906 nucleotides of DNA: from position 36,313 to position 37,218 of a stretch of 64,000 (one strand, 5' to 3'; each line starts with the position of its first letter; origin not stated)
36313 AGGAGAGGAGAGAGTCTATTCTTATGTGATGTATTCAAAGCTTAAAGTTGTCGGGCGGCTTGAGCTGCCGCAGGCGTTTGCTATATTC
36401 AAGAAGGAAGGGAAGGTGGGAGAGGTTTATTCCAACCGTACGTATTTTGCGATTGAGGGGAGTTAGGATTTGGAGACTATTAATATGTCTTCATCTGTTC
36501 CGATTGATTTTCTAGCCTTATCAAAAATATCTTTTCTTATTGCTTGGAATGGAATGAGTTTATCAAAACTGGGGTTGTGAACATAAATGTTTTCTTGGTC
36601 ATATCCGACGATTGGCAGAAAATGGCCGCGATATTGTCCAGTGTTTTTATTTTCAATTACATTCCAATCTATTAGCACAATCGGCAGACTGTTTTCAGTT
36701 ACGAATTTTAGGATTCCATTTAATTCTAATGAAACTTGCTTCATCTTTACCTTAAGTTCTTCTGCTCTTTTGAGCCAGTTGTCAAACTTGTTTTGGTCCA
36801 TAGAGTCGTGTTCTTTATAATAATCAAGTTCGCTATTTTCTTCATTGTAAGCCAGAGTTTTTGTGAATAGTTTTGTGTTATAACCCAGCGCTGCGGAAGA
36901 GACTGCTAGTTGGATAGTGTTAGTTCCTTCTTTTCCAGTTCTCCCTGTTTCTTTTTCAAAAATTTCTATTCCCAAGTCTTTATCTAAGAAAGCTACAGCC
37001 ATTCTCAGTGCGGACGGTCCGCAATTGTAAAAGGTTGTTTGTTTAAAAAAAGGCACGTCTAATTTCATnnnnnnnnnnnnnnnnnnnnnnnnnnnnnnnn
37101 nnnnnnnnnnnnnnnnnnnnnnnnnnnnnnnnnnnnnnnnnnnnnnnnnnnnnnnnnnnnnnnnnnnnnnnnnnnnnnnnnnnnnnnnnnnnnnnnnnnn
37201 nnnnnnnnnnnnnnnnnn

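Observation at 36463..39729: Operon coupling an AbrB-like Zn-ribbon regulator, CDC48 and a C39-like papain-fold peptidase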

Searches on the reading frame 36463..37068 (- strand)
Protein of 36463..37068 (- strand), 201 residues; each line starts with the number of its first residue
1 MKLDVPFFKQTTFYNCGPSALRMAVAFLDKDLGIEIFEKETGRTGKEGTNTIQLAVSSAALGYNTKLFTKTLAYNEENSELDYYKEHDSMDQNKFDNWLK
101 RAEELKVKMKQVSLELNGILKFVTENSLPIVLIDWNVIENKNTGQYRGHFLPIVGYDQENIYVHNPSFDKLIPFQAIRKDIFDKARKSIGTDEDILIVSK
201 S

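Call 4: search_protein_families(library=pfam, proteins=[window:36463-37068:-], max_evalue=0.01)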
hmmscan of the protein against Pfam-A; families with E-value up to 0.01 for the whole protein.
window:36463-37068:- (201 aa): 4 families
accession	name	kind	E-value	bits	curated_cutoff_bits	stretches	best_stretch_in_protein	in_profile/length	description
PF09778.15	Guanylate_cyc_2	-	1e-26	94.1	28.1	1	5-198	1-212/212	Guanylylate cyclase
PF11814.14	DUF3335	-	2.8e-13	50.3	25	1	5-170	1-169/206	Peptidase_C39 like family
PF13529.12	Peptidase_C39_2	-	1.9e-11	45.2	24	1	3-166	1-142/143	Peptidase_C39 like family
PF03412.21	Peptidase_C39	-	5.2e-06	26.8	22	0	89-168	41-107/133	Peptidase C39 family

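Call 5: find_homologous_proteins(query=window:36463-37068:-, max_evalue=0.001)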
Query window:36463-37068:- (201 aa): 80 proteins with E <= 0.001 among 146 candidates.
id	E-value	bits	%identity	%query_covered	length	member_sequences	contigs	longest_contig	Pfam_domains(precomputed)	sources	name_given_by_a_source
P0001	1.4e-104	366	94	89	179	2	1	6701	PF11814.15,PF09778.16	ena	-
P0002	1.2e-85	304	65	100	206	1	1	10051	PF11814.15,PF13529.14,PF09778.16,PF03412.22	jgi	jgi:hypothetical protein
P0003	1.4e-77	278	60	100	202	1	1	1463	PF11814.15,PF13529.14,PF09778.16,PF03412.22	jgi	-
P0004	2.4e-67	244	58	100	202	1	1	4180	PF11814.15,PF13529.14,PF09778.16,PF03412.22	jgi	-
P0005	3.6e-62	227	51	100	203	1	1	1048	PF11814.15,PF13529.14,PF09778.16,PF03412.22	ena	-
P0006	6.3e-60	220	51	99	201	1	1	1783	PF11814.15,PF13529.14,PF09778.16,PF03412.22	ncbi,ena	-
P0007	8.1e-60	220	48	100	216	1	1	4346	PF11814.15,PF13529.14,PF09778.16,PF03412.22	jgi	jgi:uncharacterized protein YvpB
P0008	1.1e-59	219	50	99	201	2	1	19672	PF11814.15,PF13529.14,PF09778.16,PF03412.22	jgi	-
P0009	2.8e-59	218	51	100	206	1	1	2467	PF11814.15,PF13529.14,PF09778.16,PF03412.22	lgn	-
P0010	3.5e-58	214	48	100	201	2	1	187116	PF11814.15,PF13529.14,PF09778.16,PF03412.22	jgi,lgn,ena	-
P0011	5.0e-58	214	52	100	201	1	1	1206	PF11814.15,PF13529.14,PF09778.16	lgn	-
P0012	1.4e-57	212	50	100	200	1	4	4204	PF11814.15,PF13529.14,PF09778.16,PF03412.22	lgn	-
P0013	6.2e-57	210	48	99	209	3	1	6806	PF11814.15,PF13529.14,PF09778.16,PF03412.22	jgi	jgi:hypothetical protein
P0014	8.0e-57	210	48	100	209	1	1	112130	PF11814.15,PF13529.14,PF09778.16,PF03412.22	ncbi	-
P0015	2.2e-56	208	47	100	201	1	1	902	PF11814.15,PF13529.14,PF09778.16,PF03412.22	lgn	-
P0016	5.6e-56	207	46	100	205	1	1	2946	PF11814.15,PF13529.14,PF09778.16,PF03412.22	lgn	-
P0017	1.2e-55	206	47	99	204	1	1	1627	PF11814.15,PF13529.14,PF09778.16,PF03412.22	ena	-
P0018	1.4e-55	206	46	100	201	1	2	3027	PF11814.15,PF13529.14,PF09778.16,PF03412.22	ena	-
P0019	1.5e-55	206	46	100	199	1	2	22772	PF11814.15,PF13529.14,PF09778.16,PF03412.22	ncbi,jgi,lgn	ncbi:MAG: peptidase C39 family protein [Candidatus Nanoarchaeia archaeon]|jgi:hypothetical protein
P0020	1.6e-55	206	47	100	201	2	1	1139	PF11814.15,PF13529.14,PF09778.16,PF03412.22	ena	-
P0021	1.8e-55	205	47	100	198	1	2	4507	PF11814.15,PF13529.14,PF09778.16,PF03412.22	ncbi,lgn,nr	ncbi:peptidase C39 family protein [Candidatus Pacearchaeota archaeon]|nr:peptidase C39 family protei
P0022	3.3e-55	205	48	100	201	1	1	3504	PF11814.15,PF13529.14,PF09778.16,PF03412.22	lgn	-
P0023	3.6e-55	205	48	100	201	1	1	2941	PF11814.15,PF13529.14,PF09778.16,PF03412.22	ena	-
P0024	3.1e-54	201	49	100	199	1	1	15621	PF11814.15,PF13529.14,PF09778.16,PF03412.22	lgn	-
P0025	4.2e-54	201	47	100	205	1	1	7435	PF11814.15,PF13529.14,PF09778.16,PF03412.22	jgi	-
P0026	4.3e-54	201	47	99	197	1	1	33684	PF11814.15,PF13529.14,PF09778.16,PF03412.22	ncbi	-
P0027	6.2e-54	200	46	100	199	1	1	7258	PF11814.15,PF13529.14,PF09778.16,PF05023.21,PF03412.22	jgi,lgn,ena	-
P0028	8.6e-54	200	45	100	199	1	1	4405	PF11814.15,PF13529.14,PF09778.16,PF03412.22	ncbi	-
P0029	8.6e-54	200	48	100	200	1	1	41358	PF11814.15,PF13529.14,PF09778.16,PF03412.22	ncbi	-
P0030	1.4e-53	199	48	100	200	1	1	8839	PF11814.15,PF13529.14,PF09778.16,PF03412.22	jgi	-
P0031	1.6e-53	199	46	100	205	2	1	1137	PF11814.15,PF13529.14,PF09778.16,PF03412.22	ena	-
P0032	3.8e-53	198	45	100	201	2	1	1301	PF11814.15,PF13529.14,PF09778.16,PF03412.22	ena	-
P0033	4.0e-53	198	46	100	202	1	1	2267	PF11814.15,PF13529.14,PF09778.16,PF03412.22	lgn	-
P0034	5.6e-53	197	43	100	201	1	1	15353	PF11814.15,PF13529.14,PF09778.16,PF03412.22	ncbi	-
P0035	5.6e-53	197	49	100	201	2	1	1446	PF11814.15,PF13529.14,PF09778.16,PF03412.22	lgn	-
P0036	5.6e-53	197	45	100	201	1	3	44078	PF11814.15,PF13529.14,PF09778.16,PF05023.21,PF03412.22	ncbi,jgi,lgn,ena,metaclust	metaclust:\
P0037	1.1e-52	196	47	100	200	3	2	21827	PF11814.15,PF13529.14,PF09778.16,PF03412.22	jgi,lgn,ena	-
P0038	1.3e-52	196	55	88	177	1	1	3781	PF11814.15,PF09778.16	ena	-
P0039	1.4e-52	196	47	100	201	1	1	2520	PF11814.15,PF13529.14,PF09778.16,PF03412.22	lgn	-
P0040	3.4e-52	195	45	100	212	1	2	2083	PF11814.15,PF13529.14,PF09778.16,PF03412.22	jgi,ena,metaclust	metaclust:\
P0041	6.1e-52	194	46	100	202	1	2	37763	PF11814.15,PF13529.14,PF09778.16,PF03412.22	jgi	jgi:hypothetical protein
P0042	7.1e-52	194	45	100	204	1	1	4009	PF11814.15,PF13529.14,PF09778.16,PF03412.22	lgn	-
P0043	8.8e-52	193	46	100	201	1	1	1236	PF11814.15,PF13529.14,PF09778.16,PF03412.22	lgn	-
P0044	6.5e-51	191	45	100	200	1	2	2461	PF11814.15,PF13529.14,PF09778.16,PF03412.22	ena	-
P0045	8.3e-51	190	43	100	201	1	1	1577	PF11814.15,PF13529.14,PF09778.16,PF03412.22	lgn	-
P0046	8.7e-51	190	46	100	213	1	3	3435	PF11814.15,PF13529.14,PF09778.16,PF03412.22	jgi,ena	-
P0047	9.3e-51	190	44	100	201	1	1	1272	PF11814.15,PF13529.14,PF09778.16,PF03412.22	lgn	-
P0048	9.7e-51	190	46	100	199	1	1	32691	PF11814.15,PF13529.14,PF09778.16,PF03412.22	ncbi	-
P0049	4.1e-50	188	46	99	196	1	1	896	PF11814.15,PF13529.14,PF09778.16,PF03412.22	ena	-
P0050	5.2e-50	188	43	100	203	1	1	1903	PF11814.15,PF13529.14,PF09778.16,PF03412.22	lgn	-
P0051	2.8e-49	185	43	100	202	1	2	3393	PF11814.15,PF13529.14,PF09778.16,PF03412.22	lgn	-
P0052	2.8e-49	185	43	100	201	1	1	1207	PF11814.15,PF13529.14,PF09778.16,PF03412.22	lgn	-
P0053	4.0e-49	185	43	100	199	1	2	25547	PF11814.15,PF13529.14,PF09778.16,PF03412.22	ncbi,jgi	ncbi:MAG: peptidase C39 family protein [Candidatus Nanoarchaeia archaeon]|jgi:ABC-type bacteriocin/l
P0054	1.8e-48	183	41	100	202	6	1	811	PF11814.15,PF13529.14,PF09778.16,PF03412.22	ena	-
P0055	3.1e-48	182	43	100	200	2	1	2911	PF11814.15,PF13529.14,PF09778.16,PF03412.22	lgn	-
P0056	4.1e-48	181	44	100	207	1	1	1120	PF11814.15,PF13529.14,PF09778.16,PF03412.22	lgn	-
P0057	7.6e-48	181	44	99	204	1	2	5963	PF11814.15,PF13529.14,PF09778.16,PF03412.22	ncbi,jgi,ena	-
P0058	8.5e-48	180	44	100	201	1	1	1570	PF11814.15,PF13529.14,PF09778.16,PF03412.22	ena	-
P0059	2.5e-47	179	44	100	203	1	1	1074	PF11814.15,PF13529.14,PF09778.16,PF03412.22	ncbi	-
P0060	1.1e-45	174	44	100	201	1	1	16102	PF11814.15,PF13529.14,PF09778.16,PF03412.22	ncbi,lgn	-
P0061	1.4e-45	173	43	100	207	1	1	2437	PF11814.15,PF13529.14,PF09778.16,PF03412.22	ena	-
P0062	2.2e-43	166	46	100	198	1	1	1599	PF11814.15,PF13529.14,PF09778.16,PF03412.22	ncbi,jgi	jgi:hypothetical protein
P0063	4.1e-43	165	44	100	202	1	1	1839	PF11814.15,PF13529.14,PF09778.16,PF03412.22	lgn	-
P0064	1.1e-42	164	43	99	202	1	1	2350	PF11814.15,PF13529.14,PF09778.16,PF03412.22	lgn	-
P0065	3.1e-42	162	41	100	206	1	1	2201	PF11814.15,PF13529.14,PF09778.16,PF03412.22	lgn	-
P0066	4.1e-42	162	43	99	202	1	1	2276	PF11814.15,PF13529.14,PF09778.16,PF03412.22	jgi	jgi:uncharacterized protein YvpB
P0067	5.3e-42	162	44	100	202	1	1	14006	PF11814.15,PF13529.14,PF09778.16,PF03412.22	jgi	-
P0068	8.2e-42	161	40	100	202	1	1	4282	PF11814.15,PF13529.14,PF09778.16,PF03412.22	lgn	-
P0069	4.1e-41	159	41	99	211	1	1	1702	PF11814.15,PF13529.14,PF09778.16,PF03412.22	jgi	jgi:hypothetical protein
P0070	3.9e-40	155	38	99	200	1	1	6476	PF11814.15,PF13529.14,PF09778.16,PF03412.22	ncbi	-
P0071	4.3e-40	155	41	100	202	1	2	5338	PF11814.15,PF13529.14,PF09778.16,PF03412.22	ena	-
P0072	1.4e-39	154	41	100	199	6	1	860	PF11814.15,PF13529.14,PF09778.16,PF03412.22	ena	-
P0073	9.0e-36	141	39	100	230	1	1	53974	PF11814.15,PF13529.14,PF09778.16,PF03412.22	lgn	-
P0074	1.4e-35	141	42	100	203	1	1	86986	PF11814.15,PF13529.14,PF09778.16,PF03412.22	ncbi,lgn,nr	ncbi:peptidase C39 family protein [Candidatus Woesearchaeota archaeon]|nr:peptidase C39 family prote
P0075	6.8e-33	132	40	100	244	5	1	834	PF11814.15,PF13529.14,PF09778.16,PF03412.22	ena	-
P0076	2.5e-31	127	36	100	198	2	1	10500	PF11814.15,PF13529.14,PF09778.16,PF03412.22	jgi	jgi:hypothetical protein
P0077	5.0e-30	122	37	100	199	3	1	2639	PF11814.15,PF13529.14,PF09778.16,PF03412.22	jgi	-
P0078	1.5e-29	121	38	99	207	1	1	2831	PF11814.15,PF09778.16,PF03412.22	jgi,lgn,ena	-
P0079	9.7e-29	118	39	99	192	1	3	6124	PF11814.15,PF13529.14,PF09778.16,PF03412.22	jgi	jgi:ABC-type bacteriocin/lantibiotic exporter with double-glycine peptidase domain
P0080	5.5e-26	109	42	74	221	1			PF11814.15,PF09778.16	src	-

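Call 9: find_related_loci(query=A1, collection=genome_contigs, flank=6000)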
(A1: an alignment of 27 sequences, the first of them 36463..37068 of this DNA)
Query A1 (201 aa) in genome_contigs; peptide patterns used: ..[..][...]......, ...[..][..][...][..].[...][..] (x = any residue, [..] = any of these).
234 stretches matched a pattern; 73 encode a relative of the query (tblastn E <= 1e-3); 73 distinct loci.
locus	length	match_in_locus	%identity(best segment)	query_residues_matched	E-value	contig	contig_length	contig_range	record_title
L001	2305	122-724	46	1-201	1e-62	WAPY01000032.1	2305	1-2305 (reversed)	MAG: Candidatus Woesearchaeota archaeon isolate S145_55_esom k151_175447, whole genome shotgun sequence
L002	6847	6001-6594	46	1-200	4e-61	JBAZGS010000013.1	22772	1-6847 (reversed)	MAG: Candidatus Nanoarchaeia archaeon isolate SO_2017_LW3_51 NODE_5816_length_22772_cov_4.761713_LW162_2017, whole genom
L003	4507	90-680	47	1-200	5e-61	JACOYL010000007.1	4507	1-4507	MAG: Candidatus Pacearchaeota archaeon isolate NC_groundwater_178_Ag_S-0.1um_36_11 S4_GD2017_2_S1_scaffold_14683, whole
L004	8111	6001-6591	46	1-198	2e-60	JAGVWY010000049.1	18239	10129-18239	Candidatus Pacearchaeota archaeon isolate RIFCSPLOWO2_02_FULL_30_10 rifcsplowo2_02_scaffold_3911, whole genome shotgun s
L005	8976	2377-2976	45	1-200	6e-60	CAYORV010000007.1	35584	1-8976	MAG TPA_asm: Candidatus Woesearchaeota archaeon isolate SRP104257_co1_218 genome assembly, contig: NODE_469_length_35584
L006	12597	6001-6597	47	1-200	9e-60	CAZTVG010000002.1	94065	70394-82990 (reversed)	MAG TPA_asm: Candidatus Woesearchaeota archaeon isolate binchicken_co202_56 genome assembly, contig: NODE_56_length_9406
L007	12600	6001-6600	48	1-201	9e-60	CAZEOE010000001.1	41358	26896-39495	MAG TPA_asm: Candidatus Woesearchaeota archaeon isolate SRP329715_co1_212 genome assembly, contig: NODE_1223_length_4135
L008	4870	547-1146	44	1-200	9e-59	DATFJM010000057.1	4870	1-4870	MAG TPA_asm: Candidatus Nanoarchaeia archaeon isolate SMAG_U9144 k141_501164, whole genome shotgun sequence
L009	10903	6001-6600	45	1-200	6e-59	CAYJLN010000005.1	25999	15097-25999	MAG TPA_asm: Candidatus Woesearchaeota archaeon isolate ERP125453_co1_106 genome assembly, contig: NODE_1647_length_2599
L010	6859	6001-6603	42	1-201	2e-57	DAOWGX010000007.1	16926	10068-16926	MAG TPA_asm: Nanoarchaeota archaeon isolate CSMAG_2002 CSMAG_2002_k141_4497578_length_16926_cov_12.0026, whole genome sh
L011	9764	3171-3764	42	1-198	2e-56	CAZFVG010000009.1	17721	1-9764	MAG TPA_asm: uncultured Methanosarcinales archaeon isolate binchicken_co54_27 genome assembly, contig: NODE_5636_length_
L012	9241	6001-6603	44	1-201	1e-56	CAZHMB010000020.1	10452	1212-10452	MAG TPA_asm: Candidatus Woesearchaeota archaeon isolate SRP104257_co1_162 genome assembly, contig: NODE_5024_length_1045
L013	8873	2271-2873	41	1-201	5e-56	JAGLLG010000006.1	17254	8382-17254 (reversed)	MAG: Candidatus Pacearchaeota archaeon isolate RS_5_10 ROV157_5.bin.10.fa_6, whole genome shotgun sequence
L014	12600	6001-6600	43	1-200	1e-55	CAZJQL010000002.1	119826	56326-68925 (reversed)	MAG TPA_asm: uncultured Methanosarcinales archaeon isolate SRP290908_co2_72 genome assembly, contig: NODE_145_length_119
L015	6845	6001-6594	43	1-200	2e-55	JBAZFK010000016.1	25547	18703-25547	MAG: Candidatus Nanoarchaeia archaeon isolate SO_2017_LW3_149 NODE_4874_length_25547_cov_4.361566_LW162_2017, whole geno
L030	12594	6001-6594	39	1-200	7e-51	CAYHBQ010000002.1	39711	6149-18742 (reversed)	MAG TPA_asm: Candidatus Woesearchaeota archaeon isolate ERP119705_co11_463 genome assembly, contig: NODE_793_length_3971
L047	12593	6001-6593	44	1-200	1e-44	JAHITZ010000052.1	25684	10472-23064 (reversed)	MAG: Nanoarchaeota archaeon isolate MM_PC_MetaG.mb.229 MM_PC_MetaG.mb.229_k141_1462029, whole genome shotgun sequence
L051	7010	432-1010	38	1-198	4e-36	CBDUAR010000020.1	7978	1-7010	MAG TPA_asm: uncultured archaeon isolate ERR2431951_metabat2_56 genome assembly, contig: ERZ23879989.4524, whole genome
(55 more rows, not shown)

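Call 13: find_encoding_contigs(protein=P0002, flank=8000, max_places=3)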
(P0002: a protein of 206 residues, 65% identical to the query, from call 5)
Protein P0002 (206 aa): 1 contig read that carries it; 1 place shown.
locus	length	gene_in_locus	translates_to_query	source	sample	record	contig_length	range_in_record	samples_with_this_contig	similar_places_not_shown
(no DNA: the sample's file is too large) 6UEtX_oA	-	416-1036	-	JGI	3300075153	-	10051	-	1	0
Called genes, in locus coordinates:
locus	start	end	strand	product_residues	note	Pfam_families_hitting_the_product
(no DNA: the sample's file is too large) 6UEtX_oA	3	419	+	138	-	?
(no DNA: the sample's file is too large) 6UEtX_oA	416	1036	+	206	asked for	PF03412:Peptidase_C39 (faint), PF09778:Guanylate_cyc_2, PF11814:DUF3335, PF13529:Peptidase_C39_2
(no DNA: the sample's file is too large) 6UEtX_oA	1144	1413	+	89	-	PF02697:VAPB_antitox (weak), PF24434:DUF7557 (weak)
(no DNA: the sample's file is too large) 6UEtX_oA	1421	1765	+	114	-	PF02452:PemK_toxin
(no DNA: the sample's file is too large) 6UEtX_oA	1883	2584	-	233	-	-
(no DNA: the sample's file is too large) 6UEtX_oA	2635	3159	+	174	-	PF01037:AsnC_trans_reg (weak)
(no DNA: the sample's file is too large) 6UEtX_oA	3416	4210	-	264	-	PF21294:Polysacc_lyase_14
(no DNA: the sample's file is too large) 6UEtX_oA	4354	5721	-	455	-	-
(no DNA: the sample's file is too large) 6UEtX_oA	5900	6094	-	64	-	-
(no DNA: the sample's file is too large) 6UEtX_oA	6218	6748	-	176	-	-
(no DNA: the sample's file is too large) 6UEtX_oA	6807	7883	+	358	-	PF04542:Sigma70_r2 (weak), PF04545:Sigma70_r4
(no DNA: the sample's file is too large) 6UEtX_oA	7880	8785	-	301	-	PF00413:Peptidase_M10 (weak), PF01400:Astacin (weak)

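Call 14: find_encoding_contigs(protein=P0001, flank=8000, max_places=3)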
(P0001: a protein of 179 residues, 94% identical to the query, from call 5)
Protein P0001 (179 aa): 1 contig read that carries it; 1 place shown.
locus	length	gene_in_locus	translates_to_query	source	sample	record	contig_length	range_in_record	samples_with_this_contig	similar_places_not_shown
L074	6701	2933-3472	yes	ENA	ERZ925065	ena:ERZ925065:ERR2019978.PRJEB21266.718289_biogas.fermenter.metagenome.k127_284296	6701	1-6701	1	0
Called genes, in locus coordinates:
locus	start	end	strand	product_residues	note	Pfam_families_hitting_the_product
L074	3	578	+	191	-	?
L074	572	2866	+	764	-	PF02359:CDC48_N, PF02933:CDC48_2, PF05496:RuvB_N (weak), PF00004:AAA, PF07724:AAA_2 (weak), PF17862:AAA_lid_3, PF00004:AAA, PF17862:AAA_lid_3, +23 more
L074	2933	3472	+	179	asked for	PF09778:Guanylate_cyc_2, PF11814:DUF3335 (weak)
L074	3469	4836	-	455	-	-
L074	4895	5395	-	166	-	-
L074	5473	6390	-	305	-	PF00413:Peptidase_M10 (weak), PF01400:Astacin (weak), PF07705:CARDB (faint)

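Call 15: find_encoding_contigs(protein=P0004, flank=8000, max_places=3)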
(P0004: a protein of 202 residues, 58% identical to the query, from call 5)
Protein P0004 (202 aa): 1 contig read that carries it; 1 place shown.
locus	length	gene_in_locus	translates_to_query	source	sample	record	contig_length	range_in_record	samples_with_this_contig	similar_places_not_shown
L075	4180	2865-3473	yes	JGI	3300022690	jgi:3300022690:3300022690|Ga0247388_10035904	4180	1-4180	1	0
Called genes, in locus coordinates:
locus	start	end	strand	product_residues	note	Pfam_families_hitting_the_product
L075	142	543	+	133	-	-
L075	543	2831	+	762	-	PF02359:CDC48_N, PF02933:CDC48_2, PF05496:RuvB_N (weak), PF13191:AAA_16 (weak), PF00004:AAA, PF17862:AAA_lid_3, PF00004:AAA, PF17862:AAA_lid_3, +25 more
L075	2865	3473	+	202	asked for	PF03412:Peptidase_C39 (faint), PF09778:Guanylate_cyc_2, PF11814:DUF3335, PF13529:Peptidase_C39_2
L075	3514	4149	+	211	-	-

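Call 16: find_related_loci(query=window:36463-37068:-, collection=metagenome_contigs, flank=5000)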
Query window:36463-37068:- (201 aa) in metagenome_contigs; peptide patterns used: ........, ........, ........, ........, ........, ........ (x = any residue, [..] = any of these).
299 stretches matched a pattern; 1 encode a relative of the query (tblastn E <= 1e-3); 1 distinct loci.
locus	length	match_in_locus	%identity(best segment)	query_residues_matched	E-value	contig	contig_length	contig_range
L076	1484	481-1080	38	1-199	9e-39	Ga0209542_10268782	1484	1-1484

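Call 17: find_encoding_contigs(protein=P0003, flank=5000, max_places=2)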
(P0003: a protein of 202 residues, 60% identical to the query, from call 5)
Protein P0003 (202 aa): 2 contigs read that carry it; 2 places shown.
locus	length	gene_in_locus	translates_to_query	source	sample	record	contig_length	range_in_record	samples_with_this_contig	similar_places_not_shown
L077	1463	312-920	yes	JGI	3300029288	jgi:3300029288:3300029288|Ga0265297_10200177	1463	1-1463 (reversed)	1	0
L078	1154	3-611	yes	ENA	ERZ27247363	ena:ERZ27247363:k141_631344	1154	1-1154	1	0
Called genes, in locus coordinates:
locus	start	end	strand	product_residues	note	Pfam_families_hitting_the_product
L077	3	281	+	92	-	?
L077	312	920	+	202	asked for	PF03412:Peptidase_C39 (faint), PF09778:Guanylate_cyc_2, PF11814:DUF3335, PF13529:Peptidase_C39_2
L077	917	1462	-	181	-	?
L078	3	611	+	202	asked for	PF03412:Peptidase_C39 (faint), PF09778:Guanylate_cyc_2, PF11814:DUF3335, PF13529:Peptidase_C39_2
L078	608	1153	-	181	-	?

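Call 18: find_encoding_contigs(protein=P0038, flank=5000, max_places=2)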
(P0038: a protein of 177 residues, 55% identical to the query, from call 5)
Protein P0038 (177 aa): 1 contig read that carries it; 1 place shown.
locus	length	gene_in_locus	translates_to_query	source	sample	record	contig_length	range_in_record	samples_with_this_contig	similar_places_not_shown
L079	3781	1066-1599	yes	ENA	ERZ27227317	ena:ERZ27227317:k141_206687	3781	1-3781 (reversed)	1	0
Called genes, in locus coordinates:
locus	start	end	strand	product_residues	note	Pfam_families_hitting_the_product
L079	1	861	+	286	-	?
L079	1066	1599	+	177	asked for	PF11814:DUF3335 (weak), PF09778:Guanylate_cyc_2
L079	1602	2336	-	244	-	PF01978:TrmB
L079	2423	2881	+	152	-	-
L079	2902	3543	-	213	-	-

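Call 19: find_encoding_contigs(protein=P0008, flank=5000, max_places=2)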
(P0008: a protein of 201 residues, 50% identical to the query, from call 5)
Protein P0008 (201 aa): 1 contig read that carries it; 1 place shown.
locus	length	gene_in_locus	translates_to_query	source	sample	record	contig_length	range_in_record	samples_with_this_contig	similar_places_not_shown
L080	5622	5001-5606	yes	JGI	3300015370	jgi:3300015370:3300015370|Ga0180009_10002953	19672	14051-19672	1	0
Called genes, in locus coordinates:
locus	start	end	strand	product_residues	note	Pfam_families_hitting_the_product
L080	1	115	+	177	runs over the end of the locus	-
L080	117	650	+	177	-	PF05175:MTS, PF07669:Eco57I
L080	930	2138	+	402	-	PF00149:Metallophos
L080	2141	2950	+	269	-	PF04055:Radical_SAM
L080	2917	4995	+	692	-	PF02463:SMC_N, PF13476:AAA_23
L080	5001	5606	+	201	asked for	PF03412:Peptidase_C39 (faint), PF09778:Guanylate_cyc_2, PF11814:DUF3335, PF13529:Peptidase_C39_2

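Call 22: search_protein_families(library=ncbifam, proteins=[window:36463-37068:-], max_evalue=0.01)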
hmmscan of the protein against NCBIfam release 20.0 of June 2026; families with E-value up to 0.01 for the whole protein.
window:36463-37068:- (201 aa): 1 family
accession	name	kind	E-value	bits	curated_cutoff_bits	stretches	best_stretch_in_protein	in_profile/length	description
NF033920.0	C39_PA2778_fam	equivalog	0.00092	18.7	150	1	4-54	4-53/255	PA2778 family cysteine peptidase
